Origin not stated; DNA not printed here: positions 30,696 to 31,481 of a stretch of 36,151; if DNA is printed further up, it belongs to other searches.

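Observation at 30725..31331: Opposite-strand lipoprotein plus 39-aa TM peptide cassette between ejection-protein and tailspike genes (P22 sieA/immI position)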

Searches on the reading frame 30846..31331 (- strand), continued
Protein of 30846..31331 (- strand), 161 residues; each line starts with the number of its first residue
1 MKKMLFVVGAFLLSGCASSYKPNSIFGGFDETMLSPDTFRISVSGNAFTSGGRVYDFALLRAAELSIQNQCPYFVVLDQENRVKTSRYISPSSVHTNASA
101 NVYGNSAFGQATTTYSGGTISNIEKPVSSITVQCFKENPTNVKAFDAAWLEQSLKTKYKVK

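Call 31: search_solved_structures(query=A1, max_evalue=10, show_alignments=2)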
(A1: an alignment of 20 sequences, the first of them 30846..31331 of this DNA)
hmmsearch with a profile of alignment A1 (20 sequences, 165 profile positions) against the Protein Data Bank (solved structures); distinct sequences matched with E-value up to 10: 2.
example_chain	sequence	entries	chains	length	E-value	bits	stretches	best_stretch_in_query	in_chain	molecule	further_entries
1cl7_H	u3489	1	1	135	0.079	16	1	32-107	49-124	PROTEIN (IGG1 ANTIBODY 1696 (variable heavy chain))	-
1n4x_H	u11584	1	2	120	0.4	13.7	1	32-100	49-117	immunoglobulin heavy chain variable region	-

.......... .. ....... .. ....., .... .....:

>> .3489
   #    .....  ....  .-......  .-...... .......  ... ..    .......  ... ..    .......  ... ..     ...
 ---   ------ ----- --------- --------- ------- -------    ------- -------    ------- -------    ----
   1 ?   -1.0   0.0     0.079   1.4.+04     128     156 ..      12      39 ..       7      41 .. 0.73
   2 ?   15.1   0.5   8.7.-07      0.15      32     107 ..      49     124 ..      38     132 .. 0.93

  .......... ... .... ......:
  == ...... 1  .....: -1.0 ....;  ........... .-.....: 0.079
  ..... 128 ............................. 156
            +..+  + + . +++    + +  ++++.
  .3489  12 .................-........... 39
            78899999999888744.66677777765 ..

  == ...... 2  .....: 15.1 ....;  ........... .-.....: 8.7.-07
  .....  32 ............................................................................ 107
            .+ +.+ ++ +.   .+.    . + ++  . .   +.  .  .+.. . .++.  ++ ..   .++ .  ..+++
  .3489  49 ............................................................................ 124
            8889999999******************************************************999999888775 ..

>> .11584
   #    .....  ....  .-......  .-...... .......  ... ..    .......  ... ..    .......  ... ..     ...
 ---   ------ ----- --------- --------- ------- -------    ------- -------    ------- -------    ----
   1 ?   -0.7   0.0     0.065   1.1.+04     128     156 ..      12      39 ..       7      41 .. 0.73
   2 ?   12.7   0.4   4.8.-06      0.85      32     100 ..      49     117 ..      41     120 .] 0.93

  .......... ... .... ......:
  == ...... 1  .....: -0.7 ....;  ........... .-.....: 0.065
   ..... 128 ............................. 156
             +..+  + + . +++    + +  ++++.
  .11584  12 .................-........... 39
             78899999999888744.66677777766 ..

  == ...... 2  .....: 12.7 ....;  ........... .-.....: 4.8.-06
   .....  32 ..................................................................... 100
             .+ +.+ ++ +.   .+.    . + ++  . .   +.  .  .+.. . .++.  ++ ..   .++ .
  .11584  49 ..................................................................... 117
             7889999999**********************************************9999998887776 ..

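Call 33: find_related_loci(query=window:30846-31331:-, collection=metagenome_contigs, flank=5000)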
Query window:30846-31331:- (161 aa) in metagenome_contigs; peptide patterns used: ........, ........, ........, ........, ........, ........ (x = any residue, [..] = any of these).
378 stretches matched a pattern, but none encodes a relative of the query by tblastn (E <= 1e-3).

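Call 41: find_encoding_contigs(protein=P0008, flank=6000, max_places=2)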
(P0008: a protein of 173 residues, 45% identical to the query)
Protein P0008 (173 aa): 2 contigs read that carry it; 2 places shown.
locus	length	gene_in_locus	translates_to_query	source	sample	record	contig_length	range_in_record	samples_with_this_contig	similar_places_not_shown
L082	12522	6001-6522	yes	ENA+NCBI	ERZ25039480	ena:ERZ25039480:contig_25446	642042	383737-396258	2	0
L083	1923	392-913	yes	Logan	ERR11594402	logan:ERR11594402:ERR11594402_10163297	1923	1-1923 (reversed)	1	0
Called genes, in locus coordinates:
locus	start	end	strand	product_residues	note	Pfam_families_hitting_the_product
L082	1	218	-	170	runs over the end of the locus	-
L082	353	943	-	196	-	-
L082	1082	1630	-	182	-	PF13091:PLDc_2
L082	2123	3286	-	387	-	PF14659:Phage_int_SAM_3 (weak), PF00589:Phage_integrase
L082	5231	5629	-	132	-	-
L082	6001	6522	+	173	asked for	-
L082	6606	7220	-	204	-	PF00239:Resolvase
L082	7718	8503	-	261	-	-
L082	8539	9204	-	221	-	PF07589:PEP_exosort_dom (faint)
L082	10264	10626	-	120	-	-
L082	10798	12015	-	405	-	PF07592:DDE_Tnp_ISAZ013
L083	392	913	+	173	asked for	-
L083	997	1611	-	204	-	PF00239:Resolvase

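Call 42: find_encoding_contigs(protein=P0036, flank=6000, max_places=3)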
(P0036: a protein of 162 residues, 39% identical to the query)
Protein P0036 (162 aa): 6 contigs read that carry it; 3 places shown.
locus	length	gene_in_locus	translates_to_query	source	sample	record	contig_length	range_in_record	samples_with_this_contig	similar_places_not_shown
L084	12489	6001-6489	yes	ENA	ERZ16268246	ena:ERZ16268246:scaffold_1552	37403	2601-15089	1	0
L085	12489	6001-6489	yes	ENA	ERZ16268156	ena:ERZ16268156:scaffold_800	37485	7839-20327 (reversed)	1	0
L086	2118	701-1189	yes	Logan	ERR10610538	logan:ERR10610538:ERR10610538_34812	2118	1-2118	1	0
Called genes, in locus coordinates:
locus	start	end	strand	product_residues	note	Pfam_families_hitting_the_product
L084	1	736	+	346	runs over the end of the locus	PF13506:Glyco_transf_21 (weak), PF13641:Glyco_tranf_2_3, PF00535:Glycos_transf_2, PF10111:Glyco_tranf_2_2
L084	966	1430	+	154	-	PF23564:EF-hand_FSTL1 (faint), PF00036:EF-hand_1 (faint), PF13405:EF-hand_6 (faint), PF13499:EF-hand_7 (weak), PF13202:EF-hand_5 (faint), PF13499:EF-hand_7 (weak)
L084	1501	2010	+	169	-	PF02643:DUF192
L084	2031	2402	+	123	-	PF02033:RBFA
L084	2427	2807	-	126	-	PF06397:Desulfoferrod_N (weak), PF01880:Desulfoferrodox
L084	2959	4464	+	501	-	PF01336:tRNA_anti-codon, PF01409:tRNA-synt_2d (faint), PF00152:tRNA-synt_2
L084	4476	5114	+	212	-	PF00753:Lactamase_B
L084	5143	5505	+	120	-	-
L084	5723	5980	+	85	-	-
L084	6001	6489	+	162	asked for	-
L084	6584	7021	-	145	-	-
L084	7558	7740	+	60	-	PF00584:SecE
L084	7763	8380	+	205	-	PF02357:NusG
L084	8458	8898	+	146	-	PF03946:Ribosomal_L11_N, PF00298:Ribosomal_L11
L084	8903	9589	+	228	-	PF00687:Ribosomal_L1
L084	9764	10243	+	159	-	PF00466:Ribosomal_L10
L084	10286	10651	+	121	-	PF16320:Ribosomal_L12_N, PF00542:Ribosomal_L12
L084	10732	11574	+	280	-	-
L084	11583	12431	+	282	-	-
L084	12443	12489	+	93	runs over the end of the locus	-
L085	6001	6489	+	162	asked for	-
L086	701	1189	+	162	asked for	-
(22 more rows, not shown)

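Call 43: find_encoding_contigs(protein=P0024, flank=6000, max_places=2)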
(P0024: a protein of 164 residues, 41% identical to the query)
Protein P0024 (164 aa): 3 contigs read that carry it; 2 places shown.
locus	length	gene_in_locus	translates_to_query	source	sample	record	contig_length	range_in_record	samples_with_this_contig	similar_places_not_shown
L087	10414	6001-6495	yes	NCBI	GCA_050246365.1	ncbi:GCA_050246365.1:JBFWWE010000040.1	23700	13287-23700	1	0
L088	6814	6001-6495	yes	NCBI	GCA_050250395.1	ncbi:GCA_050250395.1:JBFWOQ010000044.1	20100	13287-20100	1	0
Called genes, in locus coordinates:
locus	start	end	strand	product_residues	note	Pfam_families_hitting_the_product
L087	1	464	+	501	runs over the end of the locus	PF00171:Aldedh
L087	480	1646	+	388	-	PF02771:Acyl-CoA_dh_N, PF02770:Acyl-CoA_dh_M, PF00441:Acyl-CoA_dh_1, PF22924:ACOX_C_alpha1 (weak), PF08028:Acyl-CoA_dh_2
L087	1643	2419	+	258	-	PF00378:ECH_1, PF16113:ECH_2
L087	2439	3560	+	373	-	PF00378:ECH_1, PF16113:ECH_2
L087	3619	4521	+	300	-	PF03446:NAD_binding_2, PF14833:NAD_binding_11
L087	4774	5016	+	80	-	PF02604:PhdYeFM_antitox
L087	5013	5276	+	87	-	PF05016:ParE_toxin, PF06769:YoeB_toxin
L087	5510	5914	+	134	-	PF12263:DUF3611 (weak)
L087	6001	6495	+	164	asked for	-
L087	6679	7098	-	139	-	PF00171:Aldedh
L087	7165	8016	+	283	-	PF01797:Y1_Tnp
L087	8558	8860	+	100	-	PF15723:MqsR_toxin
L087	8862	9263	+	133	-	PF15731:MqsA_antitoxin, PF01381:HTH_3 (weak)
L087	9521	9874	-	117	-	PF04313:HSDR_N (faint), PF13588:HSDR_N_2 (weak)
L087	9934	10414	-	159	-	PF00725:3HCDH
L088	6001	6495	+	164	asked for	-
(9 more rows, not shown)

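Call 44: find_encoding_contigs(protein=P0023, flank=6000, max_places=2)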
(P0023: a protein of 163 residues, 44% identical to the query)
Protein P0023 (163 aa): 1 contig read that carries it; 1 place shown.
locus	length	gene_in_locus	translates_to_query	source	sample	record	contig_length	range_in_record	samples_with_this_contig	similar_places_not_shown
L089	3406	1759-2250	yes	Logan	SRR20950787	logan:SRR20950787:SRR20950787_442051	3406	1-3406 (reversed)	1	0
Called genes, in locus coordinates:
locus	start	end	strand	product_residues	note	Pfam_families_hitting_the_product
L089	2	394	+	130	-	?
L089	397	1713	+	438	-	-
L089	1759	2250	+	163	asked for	-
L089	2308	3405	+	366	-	?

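Call 58: search_protein_families(library=pfam, proteins=[L001:8516-8743:-], max_evalue=0.01)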
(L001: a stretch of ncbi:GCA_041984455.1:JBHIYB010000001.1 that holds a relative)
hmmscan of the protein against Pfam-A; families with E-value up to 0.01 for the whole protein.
L001:8516-8743:- (76 aa): 1 family
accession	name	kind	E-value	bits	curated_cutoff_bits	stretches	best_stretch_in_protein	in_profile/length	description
PF02592.20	Vut_1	-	0.008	17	27.2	1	10-68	29-90/152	Putative vitamin uptake transporter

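Call 59: search_protein_families(library=ncbifam, proteins=[L001:8516-8743:-], max_evalue=0.01)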
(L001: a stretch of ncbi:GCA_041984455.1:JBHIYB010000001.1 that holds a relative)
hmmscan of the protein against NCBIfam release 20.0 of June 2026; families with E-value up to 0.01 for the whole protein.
L001:8516-8743:- (76 aa): 0 families

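Call 69: search_protein_representatives(alignment_id=A1)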
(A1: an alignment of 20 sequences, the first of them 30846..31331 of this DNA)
Query: 20 sequences, 165 profile positions. Proteins with E-value up to 0.001 (for the whole library): 7079; up to 1e-10: 4284; up to 1e-30: 699. The best 150 are listed.
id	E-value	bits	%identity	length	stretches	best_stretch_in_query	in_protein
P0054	4.6e-62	225.0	-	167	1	7-165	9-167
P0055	4.7e-61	221.7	-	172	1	8-165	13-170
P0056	4.4e-60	218.5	-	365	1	6-165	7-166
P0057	6.4e-60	218.0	-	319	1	6-165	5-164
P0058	5.0e-59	215.1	-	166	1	5-165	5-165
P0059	1.8e-58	213.3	-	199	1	1-164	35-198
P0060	2.8e-57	209.5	-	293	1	8-164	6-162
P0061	4.8e-56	205.4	-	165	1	8-165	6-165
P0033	5.1e-56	205.3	-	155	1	2-165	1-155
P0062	4.2e-55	202.4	-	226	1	1-165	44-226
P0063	4.1e-54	199.2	-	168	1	8-165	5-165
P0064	9.3e-54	198.0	-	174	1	8-165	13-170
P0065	2.0e-53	196.9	-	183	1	4-165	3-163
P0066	4.3e-53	195.8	-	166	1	6-164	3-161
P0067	9.5e-53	194.7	-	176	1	7-164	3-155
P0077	3.1e-51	189.8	-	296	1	6-164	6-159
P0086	1.6e-50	187.4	-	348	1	4-164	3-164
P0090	3.0e-50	186.6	-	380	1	7-164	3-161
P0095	1.8e-49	184.0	-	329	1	5-165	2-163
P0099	6.3e-49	182.3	-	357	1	12-164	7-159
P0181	1.7e-44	167.9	-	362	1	6-159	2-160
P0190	3.3e-44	166.9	-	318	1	7-164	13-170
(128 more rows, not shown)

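Call 70: search_protein_families(library=pfam, proteins=[P0056, P0057, P0060, P0077, P0086, P0090, P0095, P0099, P0181, P0190], max_evalue=0.01)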
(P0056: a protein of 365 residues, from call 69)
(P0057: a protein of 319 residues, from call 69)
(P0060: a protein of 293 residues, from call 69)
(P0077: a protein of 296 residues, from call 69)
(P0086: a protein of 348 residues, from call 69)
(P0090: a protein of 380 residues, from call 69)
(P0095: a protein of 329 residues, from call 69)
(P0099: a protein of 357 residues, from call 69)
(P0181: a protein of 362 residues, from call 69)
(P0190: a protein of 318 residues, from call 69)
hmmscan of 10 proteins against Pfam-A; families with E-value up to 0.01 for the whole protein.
P0056 (365 aa): 0 families

P0057 (319 aa): 0 families

P0060 (293 aa): 0 families

P0077 (296 aa): 0 families

P0086 (348 aa): 0 families

P0090 (380 aa): 0 families

P0095 (329 aa): 0 families

P0099 (357 aa): 1 family
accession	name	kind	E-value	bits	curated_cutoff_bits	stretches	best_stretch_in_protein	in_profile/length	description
PF08238.18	Sel1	-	1.3e-32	111.4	30.7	3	268-302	2-36/36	Sel1 repeat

P0181 (362 aa): 0 families

P0190 (318 aa): 2 families
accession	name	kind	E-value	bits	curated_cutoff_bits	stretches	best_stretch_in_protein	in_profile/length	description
PF08238.18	Sel1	-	7.3e-14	52.1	30.7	2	274-308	2-36/36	Sel1 repeat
PF23310.1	TPR_27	-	0.0089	16.1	27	0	256-302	44-91/110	Plant tetratrico peptide repeats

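Call 74: search_dna_similar(query=window:30846-31331:-, collection=plasmids, mode=protein, max_evalue=0.001, max_rows=25)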
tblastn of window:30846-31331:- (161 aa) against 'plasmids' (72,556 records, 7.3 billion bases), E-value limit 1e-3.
Records with a match: 14; places in all: 15; records where one place covers at least 80% of the query: 9.
Best place of each record, by identity: <60% 14.
By first word of the organism name: Acinetobacter 4; Aeromonas 2; Marinobacter 1; Vibrio 1; Neorhizobium 1; Phenylobacterium 1; Salinivibrio 1; Sphingomonas 1; Ralstonia 1; Aquicella 1.
By predicted mobility (MOB-suite, as given by PLSDB): non-mobilizable 9; mobilizable 3; conjugative 2.
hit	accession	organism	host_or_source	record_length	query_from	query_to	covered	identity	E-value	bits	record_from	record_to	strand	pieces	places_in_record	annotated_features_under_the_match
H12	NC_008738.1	Marinobacter nauticus VT8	-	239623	1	158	98%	43.0%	2e-30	122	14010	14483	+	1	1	hypothetical protein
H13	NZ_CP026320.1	Vibrio campbellii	culture,Bay of Bengal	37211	13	161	93%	36.9%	5e-17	84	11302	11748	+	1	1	hypothetical protein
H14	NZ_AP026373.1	Aeromonas caviae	-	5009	13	160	92%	34.4%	4e-21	96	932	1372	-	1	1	hypothetical protein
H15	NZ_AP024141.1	Aeromonas caviae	-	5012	13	160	92%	34.4%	4e-21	96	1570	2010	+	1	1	hypothetical protein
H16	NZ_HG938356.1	Neorhizobium galegae bv. officinalis bv. officinalis str. ...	Galega officinalis root nodule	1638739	2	147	91%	31.1%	5e-12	70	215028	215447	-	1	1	record has no annotation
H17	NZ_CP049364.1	Acinetobacter baumannii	Homo sapiens,urine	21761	1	142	88%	26.6%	3e-4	47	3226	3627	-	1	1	hypothetical protein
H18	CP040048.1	Acinetobacter baumannii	Homo sapiens,blood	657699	1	142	88%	26.6%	3e-4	47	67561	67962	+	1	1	hypothetical protein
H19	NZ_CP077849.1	Acinetobacter baumannii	Homo sapiens,Rectal swab_P28_BU14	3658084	1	142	88%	26.6%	3e-4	47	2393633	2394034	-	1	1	none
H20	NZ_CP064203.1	Acinetobacter baumannii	Homo sapiens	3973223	1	142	88%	26.6%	3e-4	47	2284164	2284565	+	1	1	none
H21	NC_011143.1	Phenylobacterium zucineum HLK1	-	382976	2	118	73%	28.5%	1e-6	54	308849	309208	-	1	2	hypothetical protein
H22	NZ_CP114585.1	Salinivibrio proteolyticus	-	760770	5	83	49%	37.3%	1e-7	57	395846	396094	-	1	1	hypothetical protein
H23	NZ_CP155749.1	Sphingomonas parapaucimobilis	Chinese cabbage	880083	2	88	54%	33.7%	7e-7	55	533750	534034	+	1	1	hypothetical protein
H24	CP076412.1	Ralstonia wenshanensis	soil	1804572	1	76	47%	32.9%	3e-5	50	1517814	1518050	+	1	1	hypothetical protein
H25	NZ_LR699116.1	Aquicella lusitana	Borehole HDN1, spa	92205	11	75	40%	35.7%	3e-5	50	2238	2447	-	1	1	hypothetical protein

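Call 75: get_annotated_region(hit=H14, flank=5000)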
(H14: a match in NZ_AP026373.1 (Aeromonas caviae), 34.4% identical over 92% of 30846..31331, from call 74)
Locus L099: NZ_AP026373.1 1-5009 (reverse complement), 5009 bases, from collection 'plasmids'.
description: Aeromonas caviae strain KAM471 plasmid pKAM471_3, complete sequence
organism: Aeromonas caviae (NCBI taxid 648)
taxonomy: Bacteria; Pseudomonadota; Gammaproteobacteria; Aeromonadales; Aeromonadaceae; Aeromonas; Aeromonas caviae
host: -; source: -; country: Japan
typing (MOB-suite, as given by PLSDB): mobilizable; relaxase MOBP
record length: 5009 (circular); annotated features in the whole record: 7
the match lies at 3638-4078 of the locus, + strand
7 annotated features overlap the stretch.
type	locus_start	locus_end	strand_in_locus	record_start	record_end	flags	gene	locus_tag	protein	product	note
CDS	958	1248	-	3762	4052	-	-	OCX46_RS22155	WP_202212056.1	hypothetical protein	-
CDS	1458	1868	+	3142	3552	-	-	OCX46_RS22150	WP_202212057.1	MobC family plasmid mobilization relaxosome protein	-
CDS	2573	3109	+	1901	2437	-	-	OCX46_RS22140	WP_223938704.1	DUF1640 domain-containing protein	-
CDS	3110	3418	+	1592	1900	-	-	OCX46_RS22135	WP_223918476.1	mobilization protein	-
CDS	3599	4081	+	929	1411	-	-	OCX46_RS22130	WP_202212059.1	hypothetical protein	-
CDS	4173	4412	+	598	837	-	-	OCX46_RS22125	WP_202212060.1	type II toxin-antitoxin system CcdA family antitoxin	-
CDS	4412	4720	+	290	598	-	-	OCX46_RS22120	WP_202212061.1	CcdB family protein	-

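Call 76: get_annotated_region(hit=H13, flank=6000)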
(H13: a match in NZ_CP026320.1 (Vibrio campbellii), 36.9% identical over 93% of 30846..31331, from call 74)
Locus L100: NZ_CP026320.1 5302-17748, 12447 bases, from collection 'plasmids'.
description: Vibrio campbellii strain BoB-90 plasmid unnamed 4, complete sequence
organism: Vibrio campbellii (NCBI taxid 680)
taxonomy: Bacteria; Pseudomonadota; Gammaproteobacteria; Vibrionales; Vibrionaceae; Vibrio; Vibrio campbellii
host: -; source: culture,Bay of Bengal; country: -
typing (MOB-suite, as given by PLSDB): non-mobilizable
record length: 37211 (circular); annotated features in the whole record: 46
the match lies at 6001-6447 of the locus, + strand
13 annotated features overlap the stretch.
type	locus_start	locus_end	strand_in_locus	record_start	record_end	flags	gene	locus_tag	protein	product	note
CDS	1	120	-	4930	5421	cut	-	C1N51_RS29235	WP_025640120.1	RDD family protein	-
CDS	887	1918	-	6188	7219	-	-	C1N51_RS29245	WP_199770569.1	IS630 family transposase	-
CDS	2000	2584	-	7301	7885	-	-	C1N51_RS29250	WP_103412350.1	hypothetical protein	-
CDS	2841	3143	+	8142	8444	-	-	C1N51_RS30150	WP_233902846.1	hypothetical protein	-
CDS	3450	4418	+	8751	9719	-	-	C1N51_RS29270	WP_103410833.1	IS30-like element ISVa6 family transposase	GO:0006313 - DNA transposition [Evidence IEA]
CDS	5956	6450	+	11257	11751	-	-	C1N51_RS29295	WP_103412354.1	hypothetical protein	-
CDS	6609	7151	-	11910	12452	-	-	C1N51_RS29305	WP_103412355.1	hypothetical protein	-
CDS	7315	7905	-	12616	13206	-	-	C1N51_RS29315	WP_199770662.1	cold shock and DUF1294 domain-containing protein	-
CDS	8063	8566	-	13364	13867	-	-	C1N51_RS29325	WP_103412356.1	hypothetical protein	-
CDS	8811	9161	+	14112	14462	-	-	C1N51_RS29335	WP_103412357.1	hypothetical protein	-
CDS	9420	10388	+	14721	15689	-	-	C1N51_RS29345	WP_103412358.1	IS30-like element ISVa6 family transposase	GO:0006313 - DNA transposition [Evidence IEA]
CDS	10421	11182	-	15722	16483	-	-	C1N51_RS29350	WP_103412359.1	hypothetical protein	-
CDS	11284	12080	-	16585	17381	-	-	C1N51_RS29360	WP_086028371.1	IS5 family transposase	-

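Call 77: find_encoding_contigs(protein=P0016, flank=6000, max_places=1)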
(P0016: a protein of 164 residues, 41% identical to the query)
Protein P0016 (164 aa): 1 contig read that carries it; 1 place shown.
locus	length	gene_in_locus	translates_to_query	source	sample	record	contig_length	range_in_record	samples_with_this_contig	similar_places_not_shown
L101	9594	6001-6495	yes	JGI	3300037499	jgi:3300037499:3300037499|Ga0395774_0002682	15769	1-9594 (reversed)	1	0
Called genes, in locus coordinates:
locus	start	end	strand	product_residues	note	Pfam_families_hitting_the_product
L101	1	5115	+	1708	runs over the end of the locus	-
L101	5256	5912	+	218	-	PF18780:HNH_repeat, PF01844:HNH, PF14279:HNH_5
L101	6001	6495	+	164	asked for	-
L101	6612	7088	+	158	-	-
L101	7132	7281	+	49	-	-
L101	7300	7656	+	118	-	-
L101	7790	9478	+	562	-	-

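Call 78: find_encoding_contigs(protein=P0031, flank=6000, max_places=1)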
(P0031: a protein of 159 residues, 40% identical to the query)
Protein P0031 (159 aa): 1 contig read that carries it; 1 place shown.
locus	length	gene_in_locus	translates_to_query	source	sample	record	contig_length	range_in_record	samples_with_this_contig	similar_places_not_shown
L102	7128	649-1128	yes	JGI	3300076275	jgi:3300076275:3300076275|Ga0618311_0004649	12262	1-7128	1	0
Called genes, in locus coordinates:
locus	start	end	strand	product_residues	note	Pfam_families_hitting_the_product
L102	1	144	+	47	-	?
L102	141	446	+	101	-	-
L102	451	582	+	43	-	-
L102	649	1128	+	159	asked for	-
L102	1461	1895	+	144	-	-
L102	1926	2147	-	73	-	-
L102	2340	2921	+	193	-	-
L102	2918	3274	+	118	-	PF10711:DUF2513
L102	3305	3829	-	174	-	-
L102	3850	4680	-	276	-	-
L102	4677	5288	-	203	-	-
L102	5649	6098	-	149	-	-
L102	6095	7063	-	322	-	-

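Call 79: find_encoding_contigs(protein=P0014, flank=6000, max_places=1)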
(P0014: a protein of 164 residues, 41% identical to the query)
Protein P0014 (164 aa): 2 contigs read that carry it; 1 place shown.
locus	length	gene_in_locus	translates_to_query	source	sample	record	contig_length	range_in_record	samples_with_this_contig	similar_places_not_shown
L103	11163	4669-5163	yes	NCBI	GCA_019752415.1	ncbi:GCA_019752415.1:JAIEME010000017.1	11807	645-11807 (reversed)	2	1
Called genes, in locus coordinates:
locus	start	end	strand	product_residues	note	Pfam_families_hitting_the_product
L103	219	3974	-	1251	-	PF00270:DEAD (weak), PF13245:AAA_19 (weak), PF00271:Helicase_C, PF04408:WHD_HA2 (weak), PF21010:HA2_C, PF07717:OB_NTP_bind, PF11898:DUF3418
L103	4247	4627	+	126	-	-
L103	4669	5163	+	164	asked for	-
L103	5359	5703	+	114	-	PF11225:DUF3024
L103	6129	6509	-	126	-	-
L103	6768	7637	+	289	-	PF00582:Usp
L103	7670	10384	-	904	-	PF00690:Cation_ATPase_N, PF00122:E1-E2_ATPase, PF00702:Hydrolase, PF13246:Cation_ATPase, PF08282:Hydrolase_3 (faint), PF00689:Cation_ATPase_C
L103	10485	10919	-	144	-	PF00582:Usp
